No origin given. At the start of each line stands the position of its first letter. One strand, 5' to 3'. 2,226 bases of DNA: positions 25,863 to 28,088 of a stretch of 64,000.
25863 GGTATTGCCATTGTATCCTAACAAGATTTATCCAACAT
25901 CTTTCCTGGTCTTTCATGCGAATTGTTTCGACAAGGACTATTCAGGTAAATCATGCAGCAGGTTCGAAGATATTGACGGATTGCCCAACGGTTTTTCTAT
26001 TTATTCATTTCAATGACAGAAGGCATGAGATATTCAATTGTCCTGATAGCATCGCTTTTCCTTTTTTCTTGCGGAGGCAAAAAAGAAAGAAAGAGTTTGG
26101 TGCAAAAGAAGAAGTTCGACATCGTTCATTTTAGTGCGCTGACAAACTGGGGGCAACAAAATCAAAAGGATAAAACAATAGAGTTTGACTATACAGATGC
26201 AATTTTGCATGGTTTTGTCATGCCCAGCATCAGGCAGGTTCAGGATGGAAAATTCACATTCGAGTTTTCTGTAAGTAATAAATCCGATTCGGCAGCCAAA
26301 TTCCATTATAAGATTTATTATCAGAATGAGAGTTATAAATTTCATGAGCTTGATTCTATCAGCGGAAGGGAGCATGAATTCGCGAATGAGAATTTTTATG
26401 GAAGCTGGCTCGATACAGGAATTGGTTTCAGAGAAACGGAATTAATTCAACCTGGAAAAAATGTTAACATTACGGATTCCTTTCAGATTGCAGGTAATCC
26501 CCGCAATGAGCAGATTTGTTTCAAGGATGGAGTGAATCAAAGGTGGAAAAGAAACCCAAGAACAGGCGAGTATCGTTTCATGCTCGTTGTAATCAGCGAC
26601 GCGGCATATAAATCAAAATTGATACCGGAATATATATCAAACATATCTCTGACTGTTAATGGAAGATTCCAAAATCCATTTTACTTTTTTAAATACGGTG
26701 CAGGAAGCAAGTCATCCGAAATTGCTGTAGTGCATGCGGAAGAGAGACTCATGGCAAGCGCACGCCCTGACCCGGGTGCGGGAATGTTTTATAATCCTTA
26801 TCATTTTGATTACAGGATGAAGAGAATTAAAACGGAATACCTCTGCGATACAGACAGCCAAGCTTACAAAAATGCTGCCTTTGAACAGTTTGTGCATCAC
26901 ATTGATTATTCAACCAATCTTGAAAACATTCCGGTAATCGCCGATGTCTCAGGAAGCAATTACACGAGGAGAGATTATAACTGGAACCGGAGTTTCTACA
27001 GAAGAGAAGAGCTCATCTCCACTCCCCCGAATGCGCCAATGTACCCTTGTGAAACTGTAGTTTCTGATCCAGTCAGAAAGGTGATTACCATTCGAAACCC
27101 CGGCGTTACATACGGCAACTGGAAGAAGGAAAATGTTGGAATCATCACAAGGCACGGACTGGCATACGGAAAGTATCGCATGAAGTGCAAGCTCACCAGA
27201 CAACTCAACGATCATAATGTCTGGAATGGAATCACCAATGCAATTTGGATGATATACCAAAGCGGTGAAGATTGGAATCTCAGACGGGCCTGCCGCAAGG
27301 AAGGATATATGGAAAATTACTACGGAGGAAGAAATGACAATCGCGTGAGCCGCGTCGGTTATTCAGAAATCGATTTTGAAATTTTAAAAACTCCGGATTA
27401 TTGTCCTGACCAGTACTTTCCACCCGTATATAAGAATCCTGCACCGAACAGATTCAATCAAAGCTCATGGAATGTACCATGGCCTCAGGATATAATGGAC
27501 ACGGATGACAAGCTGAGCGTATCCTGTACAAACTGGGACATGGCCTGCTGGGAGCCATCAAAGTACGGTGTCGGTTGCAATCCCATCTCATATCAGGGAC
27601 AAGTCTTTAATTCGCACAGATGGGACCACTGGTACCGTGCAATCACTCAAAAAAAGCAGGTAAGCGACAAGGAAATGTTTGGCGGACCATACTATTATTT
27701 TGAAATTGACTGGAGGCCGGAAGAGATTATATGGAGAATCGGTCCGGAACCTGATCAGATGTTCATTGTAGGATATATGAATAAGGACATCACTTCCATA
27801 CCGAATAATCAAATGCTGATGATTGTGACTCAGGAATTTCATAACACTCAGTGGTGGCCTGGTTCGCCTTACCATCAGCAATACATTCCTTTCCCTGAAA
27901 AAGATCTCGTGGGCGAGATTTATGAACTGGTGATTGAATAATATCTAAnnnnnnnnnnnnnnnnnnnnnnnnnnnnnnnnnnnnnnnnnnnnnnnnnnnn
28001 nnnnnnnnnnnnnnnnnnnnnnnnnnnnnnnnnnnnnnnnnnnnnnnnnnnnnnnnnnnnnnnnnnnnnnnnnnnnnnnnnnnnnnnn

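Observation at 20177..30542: Seven-gene co-directional cluster for an uncharacterised envelope glycan system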

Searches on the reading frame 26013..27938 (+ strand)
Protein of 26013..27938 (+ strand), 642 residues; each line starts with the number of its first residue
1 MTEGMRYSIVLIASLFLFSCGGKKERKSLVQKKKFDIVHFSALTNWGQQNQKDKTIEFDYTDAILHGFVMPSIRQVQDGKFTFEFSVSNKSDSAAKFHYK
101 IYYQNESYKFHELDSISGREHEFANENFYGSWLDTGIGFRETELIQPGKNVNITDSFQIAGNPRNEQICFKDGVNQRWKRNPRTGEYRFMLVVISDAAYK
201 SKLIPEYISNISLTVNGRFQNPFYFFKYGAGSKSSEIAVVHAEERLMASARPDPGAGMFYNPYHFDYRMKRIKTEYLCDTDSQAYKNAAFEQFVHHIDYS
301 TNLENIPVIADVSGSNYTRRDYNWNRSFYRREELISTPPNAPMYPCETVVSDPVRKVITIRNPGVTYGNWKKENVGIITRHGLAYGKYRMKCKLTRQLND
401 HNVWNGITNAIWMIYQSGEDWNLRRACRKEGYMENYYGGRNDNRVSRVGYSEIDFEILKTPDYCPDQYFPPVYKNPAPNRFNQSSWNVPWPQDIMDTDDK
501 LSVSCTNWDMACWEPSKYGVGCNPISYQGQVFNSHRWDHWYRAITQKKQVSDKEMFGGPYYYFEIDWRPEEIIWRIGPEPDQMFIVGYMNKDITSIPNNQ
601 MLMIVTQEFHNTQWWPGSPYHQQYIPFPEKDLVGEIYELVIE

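Call 3: search_protein_families(library=pfam, proteins=[window:26013-27938:+], max_evalue=0.01)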
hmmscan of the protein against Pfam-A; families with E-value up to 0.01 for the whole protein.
window:26013-27938:+ (642 aa): 0 families

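Call 5: search_protein_families(library=ncbifam, proteins=[window:26013-27938:+], max_evalue=0.1)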
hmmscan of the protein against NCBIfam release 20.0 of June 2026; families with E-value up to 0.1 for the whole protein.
window:26013-27938:+ (642 aa): 0 families

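Call 7: search_solved_structures(query=window:26013-27938:+, max_evalue=1, show_alignments=2)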
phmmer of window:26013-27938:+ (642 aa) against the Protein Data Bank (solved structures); distinct sequences matched with E-value up to 1: 0.

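Call 11: find_homologous_proteins(query=window:26013-27938:+)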
Query window:26013-27938:+ (642 aa): 1351 proteins with E <= 0.001 among 4537 candidates; the best 120 are listed.
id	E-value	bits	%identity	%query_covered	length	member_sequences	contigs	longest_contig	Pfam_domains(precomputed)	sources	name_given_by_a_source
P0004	0.0e+0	1546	100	100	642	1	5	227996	-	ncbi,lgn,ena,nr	ncbi:MAG: hypothetical protein DWQ44_13265 [Bacteroidetes bacterium]|nr:MAG: hypothetical protein DW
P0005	1.7e-267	907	61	98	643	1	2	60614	-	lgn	-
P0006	5.1e-257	873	58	99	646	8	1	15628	-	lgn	-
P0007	5.4e-255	866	57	99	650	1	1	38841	-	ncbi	-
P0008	4.3e-253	860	58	98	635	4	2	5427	-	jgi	-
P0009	1.1e-251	855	56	99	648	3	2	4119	-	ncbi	-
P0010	1.7e-251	854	56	99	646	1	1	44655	-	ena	-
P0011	2.5e-251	854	57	97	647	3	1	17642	-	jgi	jgi:hypothetical protein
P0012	2.6e-251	854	57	99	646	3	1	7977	-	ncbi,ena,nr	ncbi:MAG TPA: hypothetical protein PKJ62_07060 [Bacteroidia bacterium]|nr:hypothetical protein [Bact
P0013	6.3e-251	852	56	99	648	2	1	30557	-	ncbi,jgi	-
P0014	2.0e-250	851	57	99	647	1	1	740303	-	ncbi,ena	-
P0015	2.1e-248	844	56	99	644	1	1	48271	-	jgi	jgi:hypothetical protein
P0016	9.9e-248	842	56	98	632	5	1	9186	-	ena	-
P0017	4.0e-247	840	55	99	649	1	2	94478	-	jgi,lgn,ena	-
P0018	3.7e-246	837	54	98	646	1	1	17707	-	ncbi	ncbi:MAG: hypothetical protein ABI763_03265 [Bacteroidota bacterium]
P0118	5.0e-223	760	52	99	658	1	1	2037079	-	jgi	jgi:hypothetical protein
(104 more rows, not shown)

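Call 12: find_encoding_contigs(protein=P0014, flank=10000, max_places=1)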
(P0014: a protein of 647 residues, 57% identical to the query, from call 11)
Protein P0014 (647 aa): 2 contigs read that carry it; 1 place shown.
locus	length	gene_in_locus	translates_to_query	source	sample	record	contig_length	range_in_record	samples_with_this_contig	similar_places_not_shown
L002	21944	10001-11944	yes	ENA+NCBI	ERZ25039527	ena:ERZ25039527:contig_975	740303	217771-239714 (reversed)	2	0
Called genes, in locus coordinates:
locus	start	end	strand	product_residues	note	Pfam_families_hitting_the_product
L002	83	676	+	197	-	-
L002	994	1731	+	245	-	PF10108:DNA_pol_B_exo2, PF13482:RNase_H_2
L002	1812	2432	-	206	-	-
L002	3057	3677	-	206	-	-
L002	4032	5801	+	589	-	PF02463:SMC_N (faint), PF00005:ABC_tran, PF13304:AAA_21 (faint), PF13401:AAA_22 (faint), PF08352:oligo_HPY (weak), PF00005:ABC_tran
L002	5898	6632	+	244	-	PF00535:Glycos_transf_2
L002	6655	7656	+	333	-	PF03385:STELLO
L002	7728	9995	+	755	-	-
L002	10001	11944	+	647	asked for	-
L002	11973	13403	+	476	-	PF03062:MBOAT, PF13813:MBOAT_2 (weak)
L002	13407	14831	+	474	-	PF16822:ALGX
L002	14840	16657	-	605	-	-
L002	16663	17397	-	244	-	PF13641:Glyco_tranf_2_3 (weak), PF00535:Glycos_transf_2, PF10111:Glyco_tranf_2_2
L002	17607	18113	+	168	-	-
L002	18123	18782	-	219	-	PF01144:CoA_trans, PF13336:AcetylCoA_hyd_C (weak)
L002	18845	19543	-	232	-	PF01144:CoA_trans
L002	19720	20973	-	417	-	PF28500:PBP_middle, PF00905:Transpeptidase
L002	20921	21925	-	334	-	PF00912:Transgly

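Call 13: find_encoding_contigs(protein=P0118, flank=10000, max_places=1)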
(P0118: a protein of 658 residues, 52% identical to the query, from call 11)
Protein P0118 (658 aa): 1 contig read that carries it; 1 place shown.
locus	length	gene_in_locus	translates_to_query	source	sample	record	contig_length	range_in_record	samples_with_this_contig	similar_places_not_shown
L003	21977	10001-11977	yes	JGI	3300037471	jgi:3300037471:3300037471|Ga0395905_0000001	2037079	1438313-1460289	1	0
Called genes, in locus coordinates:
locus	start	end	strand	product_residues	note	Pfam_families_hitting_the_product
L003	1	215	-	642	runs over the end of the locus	-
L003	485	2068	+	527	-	PF18962:Por_Secre_tail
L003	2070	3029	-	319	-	PF09982:LpxR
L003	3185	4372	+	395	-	PF00144:Beta-lactamase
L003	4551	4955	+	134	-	-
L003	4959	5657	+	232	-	PF10108:DNA_pol_B_exo2, PF13482:RNase_H_2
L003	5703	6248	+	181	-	-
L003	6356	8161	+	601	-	PF02463:SMC_N (faint), PF00005:ABC_tran, PF13401:AAA_22 (faint), PF07728:AAA_5 (faint), PF13304:AAA_21 (faint), PF08352:oligo_HPY, PF00005:ABC_tran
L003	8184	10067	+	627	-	-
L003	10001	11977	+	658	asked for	-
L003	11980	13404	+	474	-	PF03062:MBOAT, PF13813:MBOAT_2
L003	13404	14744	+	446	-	PF16822:ALGX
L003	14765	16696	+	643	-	-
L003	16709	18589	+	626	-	PF13231:PMT_2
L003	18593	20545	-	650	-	PF06268:Fascin (faint), PF25490:DUF7910 (weak)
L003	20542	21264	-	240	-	PF00535:Glycos_transf_2, PF10111:Glyco_tranf_2_2 (weak), PF13641:Glyco_tranf_2_3, PF13506:Glyco_transf_21 (weak)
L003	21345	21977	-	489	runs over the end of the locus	-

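Call 28: search_solved_structures(query=A1, max_evalue=10, show_alignments=2)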
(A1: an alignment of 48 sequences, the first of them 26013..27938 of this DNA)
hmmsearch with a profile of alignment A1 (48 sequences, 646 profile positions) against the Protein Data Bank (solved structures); distinct sequences matched with E-value up to 10: 4.
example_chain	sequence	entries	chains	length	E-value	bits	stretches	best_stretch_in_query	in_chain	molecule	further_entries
9vmv_A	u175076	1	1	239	1.8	9.8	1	559-581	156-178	Beta-1,3-glucanase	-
9voo_A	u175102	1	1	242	1.8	9.8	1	559-581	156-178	Hydrolase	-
9voq_A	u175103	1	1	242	1.8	9.8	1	559-581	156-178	Beta-1,3-glucanase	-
3atg_A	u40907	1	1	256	2.4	9.4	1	559-581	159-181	GLUCANASE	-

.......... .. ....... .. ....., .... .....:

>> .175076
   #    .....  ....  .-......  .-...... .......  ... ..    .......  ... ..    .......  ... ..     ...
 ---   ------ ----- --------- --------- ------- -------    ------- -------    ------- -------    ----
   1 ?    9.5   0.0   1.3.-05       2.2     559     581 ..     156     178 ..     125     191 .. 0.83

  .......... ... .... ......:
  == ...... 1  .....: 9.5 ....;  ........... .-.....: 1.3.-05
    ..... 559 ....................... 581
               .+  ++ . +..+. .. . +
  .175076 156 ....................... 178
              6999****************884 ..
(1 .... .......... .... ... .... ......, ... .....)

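Call 32: predict_structure(alignment_id=A1)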
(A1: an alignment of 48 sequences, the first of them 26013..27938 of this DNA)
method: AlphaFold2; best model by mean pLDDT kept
length: 642 residues; sequences in the alignment: 48
mean_pLDDT: 80.1   pTM: 0.84
mean pLDDT of the five models: 80.1, 75.2, 73.8, 70.9, 67.6
residues with pLDDT >= 90: 226; 70-90: 250; 50-70: 137; < 50: 29
segments of 3 or more residues with pLDDT < 50: 18-26, 271-276, 466-472, 612-615
pLDDT, mean of each block of 10 residues (from residue 1): 58 56 51 89 83 88 86 93 96 96 93 91 87 89 96 95 68 63 92 95 93 87 94 91 93 89 65 56 75 71 61 68 75 67 80 91 74 83 90 76 76 76 76 79 83 86 54 55 69 73 84 66 90 83 85 74 93 93 93 86 86 54 75 91 92
secondary structure, 60 per line:
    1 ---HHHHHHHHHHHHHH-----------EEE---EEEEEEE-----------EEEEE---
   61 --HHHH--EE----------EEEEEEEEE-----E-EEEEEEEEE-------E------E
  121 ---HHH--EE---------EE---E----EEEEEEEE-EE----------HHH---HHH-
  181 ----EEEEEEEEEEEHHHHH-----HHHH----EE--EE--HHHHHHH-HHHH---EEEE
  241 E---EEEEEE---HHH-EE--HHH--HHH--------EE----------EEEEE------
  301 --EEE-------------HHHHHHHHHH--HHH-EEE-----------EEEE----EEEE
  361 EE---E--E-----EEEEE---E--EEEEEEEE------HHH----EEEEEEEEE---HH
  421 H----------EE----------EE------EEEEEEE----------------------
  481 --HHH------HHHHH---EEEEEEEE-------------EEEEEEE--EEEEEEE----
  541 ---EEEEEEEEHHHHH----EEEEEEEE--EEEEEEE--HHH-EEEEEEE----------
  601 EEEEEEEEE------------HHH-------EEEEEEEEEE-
elements in order: H4-17 E29-31 E35-41 E53-57 H63-66 E81-89 E97-105 E150-157 E185-195 H196-200 H206-209 H222-228 H230-233 E237-241 E245-250 E290-294 E303-305 H319-328 E335-337 E349-352 E357-362 E375-379 E386-393 E407-415 E452-458 H492-496 E500-507 E521-527 E530-536 E544-551 H552-556 E561-568 E571-577 E584-590 E601-609 E632-641

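Call 49: find_related_loci(query=A1, collection=genome_contigs, flank=10000)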
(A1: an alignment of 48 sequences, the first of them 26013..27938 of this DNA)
Query A1 (642 aa) in genome_contigs; peptide patterns used: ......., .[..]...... (x = any residue, [..] = any of these).
431 stretches matched a pattern; 388 encode a relative of the query (tblastn E <= 1e-3); the best 80 are kept; 80 distinct loci.
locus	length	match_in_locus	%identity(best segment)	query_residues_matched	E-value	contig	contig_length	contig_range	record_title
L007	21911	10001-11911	58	9-642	0e+0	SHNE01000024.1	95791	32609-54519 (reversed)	MAG: Bacteroidetes bacterium isolate Bin7_1 c_000000000071, whole genome shotgun sequence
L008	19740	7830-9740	57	10-642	0e+0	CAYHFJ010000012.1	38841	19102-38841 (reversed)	MAG TPA_asm: uncultured Flavobacteriales bacterium isolate ERP119702_co1_8 genome assembly, contig: NODE_891_length_3884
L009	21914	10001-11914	57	9-642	0e+0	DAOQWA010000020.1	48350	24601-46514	MAG TPA_asm: Bacteroidia bacterium isolate AMR_MDS_1074 NODE_826_length_48350_cov_8.253194, whole genome shotgun sequenc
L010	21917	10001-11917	57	8-642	0e+0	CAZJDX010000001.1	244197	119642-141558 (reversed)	MAG TPA_asm: uncultured Flavobacteriales bacterium isolate SRP239054_co1_88 genome assembly, contig: NODE_25_length_2441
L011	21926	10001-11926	57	8-642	0e+0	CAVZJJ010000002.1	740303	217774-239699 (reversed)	MAG: uncultured Bacteroidetes bacterium isolate MFD04716.bin.2.246 genome assembly, contig: contig_975, whole genome sho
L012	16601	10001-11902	54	10-642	0e+0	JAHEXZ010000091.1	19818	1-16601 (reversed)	MAG: Bacteroidetes bacterium isolate nzgw116 NODE_2671_length_19819_cov_6.065844, whole genome shotgun sequence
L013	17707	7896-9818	54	11-642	0e+0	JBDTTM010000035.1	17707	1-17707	MAG: Bacteroidota bacterium isolate cluster3_bin.296 NODE_11767_length_17707_cov_7.440290, whole genome shotgun sequence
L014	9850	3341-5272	54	1-637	0e+0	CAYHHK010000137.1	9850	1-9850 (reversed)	MAG TPA_asm: uncultured Flavobacteriales bacterium isolate ERP119702_co1_282 genome assembly, contig: NODE_9272_length_9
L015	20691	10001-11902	54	11-642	0e+0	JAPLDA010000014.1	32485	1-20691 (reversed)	MAG: Bacteroidetes bacterium isolate LacPavin_0818_WC45_MAG_44_19 LacPavin_0818_WC45_scaffold_1205519, whole genome shot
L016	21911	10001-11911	53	4-642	0e+0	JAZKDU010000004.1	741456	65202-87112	MAG: Bacteroidota bacterium isolate DC_HB_01_SPN181219-bin066 DCHB01SPN_B066_0_000000000004, whole genome shotgun sequen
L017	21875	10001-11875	56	22-642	0e+0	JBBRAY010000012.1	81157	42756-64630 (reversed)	MAG: Bacteroidia bacterium isolate Co_metawrap_2317 Cmw_2317_k141_12093330_length_81157_cov_12.9994, whole genome shotgu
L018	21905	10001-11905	54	4-642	0e+0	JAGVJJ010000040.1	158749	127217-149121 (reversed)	MAG: Bacteroidia bacterium isolate SW_35 c_000000128028, whole genome shotgun sequence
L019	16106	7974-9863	55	11-642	0e+0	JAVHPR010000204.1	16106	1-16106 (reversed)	MAG: Bacteroidia bacterium isolate WB02no9_35_13 NODE_3039_length_16106_cov_10.573858, whole genome shotgun sequence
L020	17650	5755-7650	54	9-642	0e+0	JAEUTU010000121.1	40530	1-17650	MAG: Bacteroidia bacterium isolate new MAG-337 k141_130066, whole genome shotgun sequence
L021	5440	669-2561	54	19-642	0e+0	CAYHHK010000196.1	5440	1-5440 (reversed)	MAG TPA_asm: uncultured Flavobacteriales bacterium isolate ERP119702_co1_282 genome assembly, contig: NODE_22722_length_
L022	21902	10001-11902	51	6-642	0e+0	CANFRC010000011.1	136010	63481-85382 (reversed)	MAG: Bacteroidetes bacterium isolate Jr-16oct17-164 genome assembly, contig: Jr-16oct17-C237, whole genome shotgun seque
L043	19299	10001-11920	51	1-642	0e+0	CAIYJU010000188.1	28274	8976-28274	MAG: uncultured Bacteroidales bacterium isolate Ja1_bin-2221 genome assembly, contig: bin-2221:188/210, whole genome sho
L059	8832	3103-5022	52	15-642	0e+0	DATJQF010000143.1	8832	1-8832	MAG TPA_asm: Bacteroidales bacterium isolate SMAG_U14933 k141_827758, whole genome shotgun sequence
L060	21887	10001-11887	52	12-642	0e+0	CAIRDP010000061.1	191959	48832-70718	MAG: uncultured Bacteroidales bacterium isolate AM5_bin-0527 genome assembly, contig: bin-0527:61/67, whole genome shotg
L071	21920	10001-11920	51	1-642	0e+0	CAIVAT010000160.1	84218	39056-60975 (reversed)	MAG: uncultured Bacteroidales bacterium isolate AM-2014_bin-2870 genome assembly, contig: bin-2870:160/195, whole genome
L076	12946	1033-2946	52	15-642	0e+0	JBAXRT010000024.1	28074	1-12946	MAG: bacterium isolate ELA590 MAG590_24, whole genome shotgun sequence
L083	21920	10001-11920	50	1-642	0e+0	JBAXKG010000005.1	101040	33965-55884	MAG: Bacteroidota bacterium isolate ELA395 MAG395_5, whole genome shotgun sequence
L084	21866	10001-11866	53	17-642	0e+0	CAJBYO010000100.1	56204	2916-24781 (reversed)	MAG: uncultured Bacteroidales bacterium isolate Loc080925-6m_bin-0522 genome assembly, contig: bin-0522:100/104, whole g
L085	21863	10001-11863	52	19-642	0e+0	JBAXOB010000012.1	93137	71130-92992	MAG: Bacteroidota bacterium isolate ELA494 MAG494_12, whole genome shotgun sequence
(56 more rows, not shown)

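Call 55: search_solved_structures(query=L002:16666-17397:-, max_evalue=0.001)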
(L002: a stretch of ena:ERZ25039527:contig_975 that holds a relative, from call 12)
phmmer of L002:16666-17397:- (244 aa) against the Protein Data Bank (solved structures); distinct sequences matched with E-value up to 0.001: 25.
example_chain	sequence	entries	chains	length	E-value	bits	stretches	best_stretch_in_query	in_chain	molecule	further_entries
5mlz_A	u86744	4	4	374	2.9e-16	63.1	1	6-223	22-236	Dolichol monophosphate mannose synthase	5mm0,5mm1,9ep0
5eke_A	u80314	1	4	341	2.6e-12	50.1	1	7-129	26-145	Uncharacterized glycosyltransferase sll0501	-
5ekp_C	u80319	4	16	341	2.7e-12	50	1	7-129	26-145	Uncharacterized glycosyltransferase sll0501 | Glycosyltransferase sll0501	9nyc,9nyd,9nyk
9nye_A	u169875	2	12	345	2.8e-12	50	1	7-129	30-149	Glycosyltransferase sll0501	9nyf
9bhc_C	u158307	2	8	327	3.6e-10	43.1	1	7-194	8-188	Undecaprenyl-phosphate 4-deoxy-4-formamido-L-arabinose transferase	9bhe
8vxh_A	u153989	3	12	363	4.6e-10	42.7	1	7-194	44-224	Undecaprenyl-phosphate 4-deoxy-4-formamido-L-arabinose transferase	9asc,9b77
6yv7_B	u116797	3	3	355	1.2e-09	41.4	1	8-105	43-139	Glycosyl transferase, family 2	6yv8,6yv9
6yv7_A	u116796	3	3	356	1.2e-09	41.4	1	8-105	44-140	Glycosyl transferase, family 2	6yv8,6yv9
5hea_A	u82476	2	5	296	3.2e-09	40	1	9-190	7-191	Putative glycosyltransferase (GalT1)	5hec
3bcv_A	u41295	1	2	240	9.8e-09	38.4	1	7-115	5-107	Putative glycosyltransferase protein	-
6p61_A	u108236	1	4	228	1.5e-08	37.8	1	9-115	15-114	Glycosyltransferase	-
9hwj_A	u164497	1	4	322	1.8e-08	37.5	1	7-191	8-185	Undecaprenyl-phosphate 4-deoxy-4-formamido-L-arabinose transferase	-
2z87_A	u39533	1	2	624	1.8e-07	34.3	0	8-114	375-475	Chondroitin synthase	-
2z86_A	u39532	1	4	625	1.8e-07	34.3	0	8-114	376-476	Chondroitin synthase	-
9omm_A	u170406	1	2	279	2.2e-07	34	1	9-133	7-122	Glycosyltransferase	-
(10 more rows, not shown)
